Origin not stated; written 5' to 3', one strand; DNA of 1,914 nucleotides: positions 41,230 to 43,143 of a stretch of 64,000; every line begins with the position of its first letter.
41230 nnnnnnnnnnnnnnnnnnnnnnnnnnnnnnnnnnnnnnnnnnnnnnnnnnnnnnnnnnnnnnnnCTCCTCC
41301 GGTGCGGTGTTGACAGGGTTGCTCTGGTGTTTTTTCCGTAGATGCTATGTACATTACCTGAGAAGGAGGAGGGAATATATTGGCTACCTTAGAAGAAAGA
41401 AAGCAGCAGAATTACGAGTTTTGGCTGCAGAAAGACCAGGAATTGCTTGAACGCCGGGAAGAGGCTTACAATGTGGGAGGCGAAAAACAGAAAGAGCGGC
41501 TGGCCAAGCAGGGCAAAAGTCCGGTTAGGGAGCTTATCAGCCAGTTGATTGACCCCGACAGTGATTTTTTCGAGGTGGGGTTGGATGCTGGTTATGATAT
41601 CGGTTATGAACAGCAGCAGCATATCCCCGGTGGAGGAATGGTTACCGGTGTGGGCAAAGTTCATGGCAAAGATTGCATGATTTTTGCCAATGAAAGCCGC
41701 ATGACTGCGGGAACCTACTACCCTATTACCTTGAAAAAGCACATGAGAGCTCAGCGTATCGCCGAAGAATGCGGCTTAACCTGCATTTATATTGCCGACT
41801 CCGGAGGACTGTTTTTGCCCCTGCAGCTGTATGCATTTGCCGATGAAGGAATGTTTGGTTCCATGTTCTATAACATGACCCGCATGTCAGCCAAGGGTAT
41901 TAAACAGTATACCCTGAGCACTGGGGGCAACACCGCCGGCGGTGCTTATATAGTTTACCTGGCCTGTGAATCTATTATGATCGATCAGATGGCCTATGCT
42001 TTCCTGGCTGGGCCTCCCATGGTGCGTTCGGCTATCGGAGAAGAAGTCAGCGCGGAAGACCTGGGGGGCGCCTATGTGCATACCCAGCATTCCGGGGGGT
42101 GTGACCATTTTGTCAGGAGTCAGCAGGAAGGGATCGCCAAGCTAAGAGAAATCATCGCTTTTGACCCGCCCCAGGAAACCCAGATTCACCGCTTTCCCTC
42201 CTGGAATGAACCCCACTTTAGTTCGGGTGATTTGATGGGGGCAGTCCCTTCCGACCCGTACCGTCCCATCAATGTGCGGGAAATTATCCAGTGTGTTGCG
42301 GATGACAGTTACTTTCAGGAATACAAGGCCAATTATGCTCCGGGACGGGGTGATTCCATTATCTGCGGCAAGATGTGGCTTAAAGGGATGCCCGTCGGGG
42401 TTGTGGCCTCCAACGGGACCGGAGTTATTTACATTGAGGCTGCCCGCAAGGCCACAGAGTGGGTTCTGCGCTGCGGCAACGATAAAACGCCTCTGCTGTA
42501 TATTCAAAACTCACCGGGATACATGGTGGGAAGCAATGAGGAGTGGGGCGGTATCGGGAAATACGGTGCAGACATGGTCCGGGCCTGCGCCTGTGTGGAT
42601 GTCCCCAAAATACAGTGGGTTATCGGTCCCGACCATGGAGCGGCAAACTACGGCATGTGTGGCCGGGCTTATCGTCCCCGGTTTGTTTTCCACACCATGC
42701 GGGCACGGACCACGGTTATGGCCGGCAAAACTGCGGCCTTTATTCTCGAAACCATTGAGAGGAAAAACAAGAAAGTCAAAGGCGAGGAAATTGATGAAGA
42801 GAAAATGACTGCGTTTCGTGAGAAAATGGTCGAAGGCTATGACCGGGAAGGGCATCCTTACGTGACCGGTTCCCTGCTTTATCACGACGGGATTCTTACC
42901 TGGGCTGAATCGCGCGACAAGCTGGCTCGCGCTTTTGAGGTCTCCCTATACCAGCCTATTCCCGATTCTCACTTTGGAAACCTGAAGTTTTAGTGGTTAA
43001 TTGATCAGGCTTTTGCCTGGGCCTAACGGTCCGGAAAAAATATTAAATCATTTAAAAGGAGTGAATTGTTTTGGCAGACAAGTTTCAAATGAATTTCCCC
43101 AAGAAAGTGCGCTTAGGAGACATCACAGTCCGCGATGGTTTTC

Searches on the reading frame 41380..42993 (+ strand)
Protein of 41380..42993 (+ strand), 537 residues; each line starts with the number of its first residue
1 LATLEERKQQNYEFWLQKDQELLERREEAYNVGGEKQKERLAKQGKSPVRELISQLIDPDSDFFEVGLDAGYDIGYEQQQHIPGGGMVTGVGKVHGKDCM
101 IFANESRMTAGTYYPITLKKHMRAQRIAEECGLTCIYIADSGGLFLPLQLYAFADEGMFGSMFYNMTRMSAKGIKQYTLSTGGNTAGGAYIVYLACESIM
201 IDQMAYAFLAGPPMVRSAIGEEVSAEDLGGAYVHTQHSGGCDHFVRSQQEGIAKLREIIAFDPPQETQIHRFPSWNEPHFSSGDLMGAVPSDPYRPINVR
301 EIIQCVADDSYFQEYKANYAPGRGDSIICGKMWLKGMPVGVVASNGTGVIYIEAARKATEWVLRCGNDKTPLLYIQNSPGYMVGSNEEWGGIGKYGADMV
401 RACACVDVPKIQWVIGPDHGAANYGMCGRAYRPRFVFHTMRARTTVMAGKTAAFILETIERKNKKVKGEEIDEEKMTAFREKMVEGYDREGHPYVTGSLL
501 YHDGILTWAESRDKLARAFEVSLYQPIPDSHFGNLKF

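Call 86: search_protein_families(library=pfam, proteins=[window:41380-42993:+], max_evalue=0.00001)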
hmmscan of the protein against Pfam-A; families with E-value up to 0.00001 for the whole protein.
window:41380-42993:+ (537 aa): 1 family
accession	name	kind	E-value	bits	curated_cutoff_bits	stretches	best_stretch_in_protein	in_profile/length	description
PF01039.27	Carboxyl_trans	-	1.5e-103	347.5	22.3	1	43-526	4-482/493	Carboxyl transferase domain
